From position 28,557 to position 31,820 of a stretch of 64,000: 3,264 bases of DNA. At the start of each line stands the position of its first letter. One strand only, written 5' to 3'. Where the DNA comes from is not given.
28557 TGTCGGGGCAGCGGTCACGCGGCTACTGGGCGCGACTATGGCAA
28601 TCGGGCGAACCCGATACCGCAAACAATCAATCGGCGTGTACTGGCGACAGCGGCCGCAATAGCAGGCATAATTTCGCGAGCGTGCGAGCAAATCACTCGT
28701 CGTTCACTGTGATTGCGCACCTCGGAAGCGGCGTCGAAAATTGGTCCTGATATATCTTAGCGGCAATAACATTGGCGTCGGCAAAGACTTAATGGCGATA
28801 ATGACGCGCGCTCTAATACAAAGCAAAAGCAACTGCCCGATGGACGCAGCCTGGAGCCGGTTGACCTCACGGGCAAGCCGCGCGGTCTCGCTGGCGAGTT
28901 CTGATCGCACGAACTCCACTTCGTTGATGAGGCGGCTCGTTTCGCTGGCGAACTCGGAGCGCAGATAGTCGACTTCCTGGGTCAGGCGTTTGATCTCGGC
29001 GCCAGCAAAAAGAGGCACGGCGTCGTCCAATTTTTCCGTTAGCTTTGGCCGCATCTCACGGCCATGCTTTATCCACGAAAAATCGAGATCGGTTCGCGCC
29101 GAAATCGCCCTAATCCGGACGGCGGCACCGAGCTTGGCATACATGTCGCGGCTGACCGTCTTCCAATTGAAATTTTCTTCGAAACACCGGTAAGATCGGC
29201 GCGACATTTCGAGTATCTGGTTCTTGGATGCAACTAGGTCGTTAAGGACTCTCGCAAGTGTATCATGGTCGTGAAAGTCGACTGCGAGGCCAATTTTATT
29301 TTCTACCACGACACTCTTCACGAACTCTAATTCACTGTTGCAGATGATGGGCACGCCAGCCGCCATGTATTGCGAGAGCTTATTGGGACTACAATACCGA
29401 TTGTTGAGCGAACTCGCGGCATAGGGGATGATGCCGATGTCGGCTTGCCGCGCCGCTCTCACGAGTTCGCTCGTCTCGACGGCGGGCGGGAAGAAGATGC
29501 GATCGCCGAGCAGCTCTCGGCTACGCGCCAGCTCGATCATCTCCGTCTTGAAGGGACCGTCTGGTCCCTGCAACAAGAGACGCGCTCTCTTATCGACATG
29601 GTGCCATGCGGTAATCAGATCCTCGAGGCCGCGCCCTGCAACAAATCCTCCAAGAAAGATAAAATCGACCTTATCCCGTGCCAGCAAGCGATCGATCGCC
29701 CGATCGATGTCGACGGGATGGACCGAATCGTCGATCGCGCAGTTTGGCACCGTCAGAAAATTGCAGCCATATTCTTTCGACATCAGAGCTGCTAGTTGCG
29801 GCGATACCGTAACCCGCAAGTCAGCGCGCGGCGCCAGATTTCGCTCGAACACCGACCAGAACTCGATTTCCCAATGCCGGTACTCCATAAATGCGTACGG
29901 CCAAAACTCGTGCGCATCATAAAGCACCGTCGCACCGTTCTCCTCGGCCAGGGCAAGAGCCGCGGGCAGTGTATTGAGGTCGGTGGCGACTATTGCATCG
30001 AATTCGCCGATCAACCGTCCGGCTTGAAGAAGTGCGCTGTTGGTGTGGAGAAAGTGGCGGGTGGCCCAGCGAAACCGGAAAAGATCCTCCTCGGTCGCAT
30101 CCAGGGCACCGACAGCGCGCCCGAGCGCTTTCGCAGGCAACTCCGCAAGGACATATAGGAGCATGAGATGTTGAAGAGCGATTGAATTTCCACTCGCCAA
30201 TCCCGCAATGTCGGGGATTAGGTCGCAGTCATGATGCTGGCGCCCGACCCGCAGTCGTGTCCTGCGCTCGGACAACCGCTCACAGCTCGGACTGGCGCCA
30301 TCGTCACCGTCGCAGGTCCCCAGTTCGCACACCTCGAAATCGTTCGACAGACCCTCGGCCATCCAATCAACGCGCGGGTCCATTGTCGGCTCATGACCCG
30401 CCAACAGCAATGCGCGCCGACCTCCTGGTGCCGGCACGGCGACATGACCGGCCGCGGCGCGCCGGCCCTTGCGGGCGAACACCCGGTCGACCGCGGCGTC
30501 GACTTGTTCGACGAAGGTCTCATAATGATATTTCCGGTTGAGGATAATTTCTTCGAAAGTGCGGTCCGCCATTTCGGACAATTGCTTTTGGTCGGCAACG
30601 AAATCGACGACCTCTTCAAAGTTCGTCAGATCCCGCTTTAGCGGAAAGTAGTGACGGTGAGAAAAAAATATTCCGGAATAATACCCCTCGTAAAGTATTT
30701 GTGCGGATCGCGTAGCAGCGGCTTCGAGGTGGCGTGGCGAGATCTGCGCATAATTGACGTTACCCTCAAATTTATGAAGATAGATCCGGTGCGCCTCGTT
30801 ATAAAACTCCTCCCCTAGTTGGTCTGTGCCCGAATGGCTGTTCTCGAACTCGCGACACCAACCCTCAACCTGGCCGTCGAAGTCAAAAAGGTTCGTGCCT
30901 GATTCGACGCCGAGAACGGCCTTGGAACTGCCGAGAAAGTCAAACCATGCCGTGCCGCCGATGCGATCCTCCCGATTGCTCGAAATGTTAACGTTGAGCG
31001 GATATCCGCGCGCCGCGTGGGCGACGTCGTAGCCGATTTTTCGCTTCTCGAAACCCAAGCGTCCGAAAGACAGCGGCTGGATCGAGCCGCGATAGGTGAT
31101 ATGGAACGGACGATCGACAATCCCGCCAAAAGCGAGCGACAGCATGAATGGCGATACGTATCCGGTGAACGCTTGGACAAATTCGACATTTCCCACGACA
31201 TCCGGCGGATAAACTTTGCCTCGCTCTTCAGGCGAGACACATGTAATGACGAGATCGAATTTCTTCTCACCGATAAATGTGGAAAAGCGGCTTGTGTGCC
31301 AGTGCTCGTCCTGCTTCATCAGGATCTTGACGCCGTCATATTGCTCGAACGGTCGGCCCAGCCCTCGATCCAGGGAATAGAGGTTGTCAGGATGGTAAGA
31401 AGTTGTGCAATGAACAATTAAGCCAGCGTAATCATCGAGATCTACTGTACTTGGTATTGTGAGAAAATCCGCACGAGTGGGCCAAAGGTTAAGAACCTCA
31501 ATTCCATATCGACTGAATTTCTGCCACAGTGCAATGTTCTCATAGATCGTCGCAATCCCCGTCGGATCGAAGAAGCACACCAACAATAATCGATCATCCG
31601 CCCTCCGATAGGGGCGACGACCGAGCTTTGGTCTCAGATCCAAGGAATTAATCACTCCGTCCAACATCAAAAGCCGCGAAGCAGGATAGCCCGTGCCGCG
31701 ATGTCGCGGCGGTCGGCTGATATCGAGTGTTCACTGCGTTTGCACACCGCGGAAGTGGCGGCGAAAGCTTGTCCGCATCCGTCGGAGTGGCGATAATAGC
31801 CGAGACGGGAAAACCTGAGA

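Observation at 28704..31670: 988-aa three-module glycosyltransferase with a duplicated coiled-coil segment and a basic membrane-tail: candidate polymerase with a molecular ruler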

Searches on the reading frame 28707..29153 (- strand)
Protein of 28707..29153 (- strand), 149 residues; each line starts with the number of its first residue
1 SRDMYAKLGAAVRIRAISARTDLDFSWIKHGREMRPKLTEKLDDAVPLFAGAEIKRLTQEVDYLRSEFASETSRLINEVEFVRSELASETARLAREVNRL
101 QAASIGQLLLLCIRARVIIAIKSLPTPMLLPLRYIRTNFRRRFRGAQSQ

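Call 10: search_protein_families(library=pfam, proteins=[window:28707-29153:-], max_evalue=10)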
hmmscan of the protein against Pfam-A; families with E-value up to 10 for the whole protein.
seq(149 aa): 4 families
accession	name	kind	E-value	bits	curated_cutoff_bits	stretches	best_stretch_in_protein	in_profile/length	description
PF04799.18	Fzo_mitofusin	-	0.014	15.3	27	1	64-104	95-135/161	fzo-like conserved region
PF19579.4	FtsL_2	-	0.063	13.6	24.6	1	53-78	44-69/100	Bacteriodetes cell division protein (FtsL-like)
PF15035.11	Rootletin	-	0.096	13.1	36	1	52-95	111-157/188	Ciliary rootlet component, centrosome cohesion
PF11262.13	Tho2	-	0.21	11.2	23.1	1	55-119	57-121/305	Transcription factor/nuclear export subunit protein 2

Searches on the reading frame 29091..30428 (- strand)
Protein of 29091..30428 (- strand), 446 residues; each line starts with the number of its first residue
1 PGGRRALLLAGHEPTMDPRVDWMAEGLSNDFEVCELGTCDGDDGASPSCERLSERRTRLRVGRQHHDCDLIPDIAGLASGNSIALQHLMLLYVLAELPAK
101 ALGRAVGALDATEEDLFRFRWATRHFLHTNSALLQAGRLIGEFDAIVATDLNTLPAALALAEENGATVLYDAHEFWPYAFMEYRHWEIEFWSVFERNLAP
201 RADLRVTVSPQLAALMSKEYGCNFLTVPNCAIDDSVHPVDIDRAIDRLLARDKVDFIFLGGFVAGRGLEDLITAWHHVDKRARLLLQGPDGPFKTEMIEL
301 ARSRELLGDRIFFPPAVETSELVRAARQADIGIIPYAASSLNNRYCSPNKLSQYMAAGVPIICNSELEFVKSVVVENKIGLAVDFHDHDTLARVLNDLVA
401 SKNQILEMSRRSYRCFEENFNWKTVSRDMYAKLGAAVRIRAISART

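Call 71: search_solved_structures(query=window:29091-30428:-, max_evalue=0.001, show_alignments=2)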
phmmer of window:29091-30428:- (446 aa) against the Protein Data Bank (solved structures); distinct sequences matched with E-value up to 0.001: 1.
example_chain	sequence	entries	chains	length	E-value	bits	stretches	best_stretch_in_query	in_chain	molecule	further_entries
6kih_A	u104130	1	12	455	2.8e-06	29.7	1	194-429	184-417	Tll1590 protein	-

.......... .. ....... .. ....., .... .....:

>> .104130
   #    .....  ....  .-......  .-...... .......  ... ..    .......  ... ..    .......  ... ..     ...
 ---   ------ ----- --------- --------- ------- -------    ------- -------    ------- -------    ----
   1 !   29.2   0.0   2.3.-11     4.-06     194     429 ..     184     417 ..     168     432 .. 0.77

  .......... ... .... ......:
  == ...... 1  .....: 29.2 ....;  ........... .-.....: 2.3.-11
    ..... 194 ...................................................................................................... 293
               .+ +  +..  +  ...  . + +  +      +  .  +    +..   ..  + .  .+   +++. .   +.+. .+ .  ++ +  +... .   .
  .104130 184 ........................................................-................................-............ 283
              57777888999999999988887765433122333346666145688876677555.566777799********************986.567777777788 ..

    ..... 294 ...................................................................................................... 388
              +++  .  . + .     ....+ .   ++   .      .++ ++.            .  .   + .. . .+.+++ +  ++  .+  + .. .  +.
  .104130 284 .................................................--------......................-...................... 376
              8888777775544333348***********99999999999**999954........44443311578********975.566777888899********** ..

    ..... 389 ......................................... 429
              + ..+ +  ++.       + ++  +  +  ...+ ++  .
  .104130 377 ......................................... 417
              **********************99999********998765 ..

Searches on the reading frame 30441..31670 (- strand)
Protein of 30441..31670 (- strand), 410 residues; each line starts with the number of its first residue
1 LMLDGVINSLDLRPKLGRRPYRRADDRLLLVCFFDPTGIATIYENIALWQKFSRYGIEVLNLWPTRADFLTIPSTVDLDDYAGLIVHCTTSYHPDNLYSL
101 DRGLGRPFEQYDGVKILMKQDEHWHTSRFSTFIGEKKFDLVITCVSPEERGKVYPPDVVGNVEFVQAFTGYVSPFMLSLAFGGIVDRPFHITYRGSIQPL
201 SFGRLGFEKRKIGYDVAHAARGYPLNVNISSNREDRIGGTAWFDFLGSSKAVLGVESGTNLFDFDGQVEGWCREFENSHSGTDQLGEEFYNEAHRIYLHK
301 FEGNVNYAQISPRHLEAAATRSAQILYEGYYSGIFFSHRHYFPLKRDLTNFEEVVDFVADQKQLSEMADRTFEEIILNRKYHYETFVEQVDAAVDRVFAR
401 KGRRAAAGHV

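Call 10: search_protein_families(library=pfam, proteins=[window:30447-31670:-], max_evalue=10)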
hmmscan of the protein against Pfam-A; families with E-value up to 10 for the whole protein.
seq(408 aa): 1 family
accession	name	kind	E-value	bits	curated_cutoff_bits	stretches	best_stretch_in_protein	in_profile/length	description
PF13524.12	Glyco_trans_1_2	-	0.0049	17.3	25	1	291-389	44-141/144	Glycosyl transferase-like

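Call 39: search_solved_structures(query=window:30441-31670:-, max_evalue=1)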
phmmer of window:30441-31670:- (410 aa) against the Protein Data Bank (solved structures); distinct sequences matched with E-value up to 1: 1.
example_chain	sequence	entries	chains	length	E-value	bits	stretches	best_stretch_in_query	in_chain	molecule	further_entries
9s7k_A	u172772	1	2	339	0.35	13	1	110-173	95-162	D-alanyl-D-alanine carboxypeptidase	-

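Call 41: predict_structure(alignment_id=A3)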
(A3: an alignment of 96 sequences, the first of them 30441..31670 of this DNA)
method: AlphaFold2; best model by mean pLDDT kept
length: 410 residues; sequences in the alignment: 96
mean_pLDDT: 94.5   pTM: 0.92
mean pLDDT of the five models: 94.5, 93.8, 93.0, 93.0, 92.7
residues with pLDDT >= 90: 365; 70-90: 32; 50-70: 8; < 50: 5
segments of 3 or more residues with pLDDT < 50: none
pLDDT, mean of each block of 10 residues (from residue 1): 58 88 90 92 95 97 93 96 98 97 97 97 96 98 97 98 97 96 93 96 96 98 98 92 97 95 97 98 96 98 95 97 97 97 98 98 98 98 98 97 68
secondary structure, 60 per line:
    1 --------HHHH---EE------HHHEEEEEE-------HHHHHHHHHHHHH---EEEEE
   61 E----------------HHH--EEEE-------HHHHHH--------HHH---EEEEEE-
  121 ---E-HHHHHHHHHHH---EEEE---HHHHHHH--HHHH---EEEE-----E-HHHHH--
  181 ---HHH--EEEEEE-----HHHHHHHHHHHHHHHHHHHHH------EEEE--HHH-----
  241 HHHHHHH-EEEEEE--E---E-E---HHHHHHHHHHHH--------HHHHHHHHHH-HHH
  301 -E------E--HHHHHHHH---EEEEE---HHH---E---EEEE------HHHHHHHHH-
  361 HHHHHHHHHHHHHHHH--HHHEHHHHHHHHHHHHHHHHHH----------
elements in order: H9-12 E27-32 H40-52 E56-61 E83-86 H94-99 E114-119 H126-136 E140-143 H147-153 H156-159 E163-166 H174-178 E189-194 H200-220 E227-230 H241-247 E249-254 H267-278 H287-296 H312-319 E323-327 E341-344 H351-359 H361-376 H383-400

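Call 45: fold_search(model_id=the predicted structure, library=pdb)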
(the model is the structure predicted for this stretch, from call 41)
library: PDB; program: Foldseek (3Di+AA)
matches with E <= 10: 1151; with E <= 0.001: 134
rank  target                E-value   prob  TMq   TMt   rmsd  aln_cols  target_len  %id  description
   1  6tvp_A                4.0e-07  1.00  0.50  0.52   7.7       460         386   12  Structure of Mycobacterium smegmatis alpha-maltose-1-phosphate synthase GlgM (released 2020-04-22)
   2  3mbo_D                4.5e-07  1.00  0.50  0.55   6.5       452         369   11  Crystal Structure of the Glycosyltransferase BaBshA bound with UDP and L-malate (released 2010-09-29)
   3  3l01_A                4.8e-07  1.00  0.45  0.44  11.3       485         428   11  Crystal structure of monomeric glycogen synthase from Pyrococcus abyssi (released 2010-12-29)
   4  6tvp_B                5.4e-07  1.00  0.48  0.51   8.5       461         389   13  Structure of Mycobacterium smegmatis alpha-maltose-1-phosphate synthase GlgM (released 2020-04-22)
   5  3fro_A                8.5e-07  1.00  0.45  0.42  11.9       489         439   12  Crystal structure of Pyrococcus abyssi glycogen synthase with open and closed conformations (released 2010-01-12)
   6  7vfk_B                1.2e-06  1.00  0.37  0.32  11.0       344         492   10  Crystal structure of SdgB (ligand-free form) (released 2021-11-24)
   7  5zes_A                1.4e-06  1.00  0.43  0.49   7.8       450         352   10  UDP Glucose alpha tetrahydrobiopterin glycosyltransferase from Synechococcus species PCC 7942 - UDP complex (released 2019-03-06)
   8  5d00_B                1.6e-06  1.00  0.48  0.54   7.8       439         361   11  Crystal structure of BshA from B. subtilis complexed with N-acetylglucosaminyl-malate and UMP (released 2016-09-07)
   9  5d00_A                1.8e-06  1.00  0.44  0.49  11.5       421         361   11  Crystal structure of BshA from B. subtilis complexed with N-acetylglucosaminyl-malate and UMP (released 2016-09-07)
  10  7vfo_A                2.3e-06  1.00  0.38  0.33  11.2       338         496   11  Crystal structure of SdgB (Phosphate-binding form) (released 2021-11-24)
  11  7qsg_A                2.4e-06  1.00  0.46  0.49  12.1       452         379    9  Methylmannose polysaccharide mannosyltransferase from M. hassiacum (released 2023-01-25)
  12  2bis_A                2.7e-06  1.00  0.45  0.42  11.9       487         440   12  Structure of glycogen synthase from Pyrococcus abyssi (released 2005-11-28)
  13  3oka_A                3.1e-06  1.00  0.52  0.56   5.7       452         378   10  Crystal structure of Corynebacterium glutamicum PimB' in complex with GDP-Man (triclinic crystal form) (released 2010-09-15)
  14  3mbo_C                3.4e-06  1.00  0.49  0.53   8.0       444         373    9  Crystal Structure of the Glycosyltransferase BaBshA bound with UDP and L-malate (released 2010-09-29)
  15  7vfm_A                3.4e-06  1.00  0.38  0.32  11.1       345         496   10  Crystal structure of SdgB (UDP and SD peptide-binding form) (released 2021-11-24)
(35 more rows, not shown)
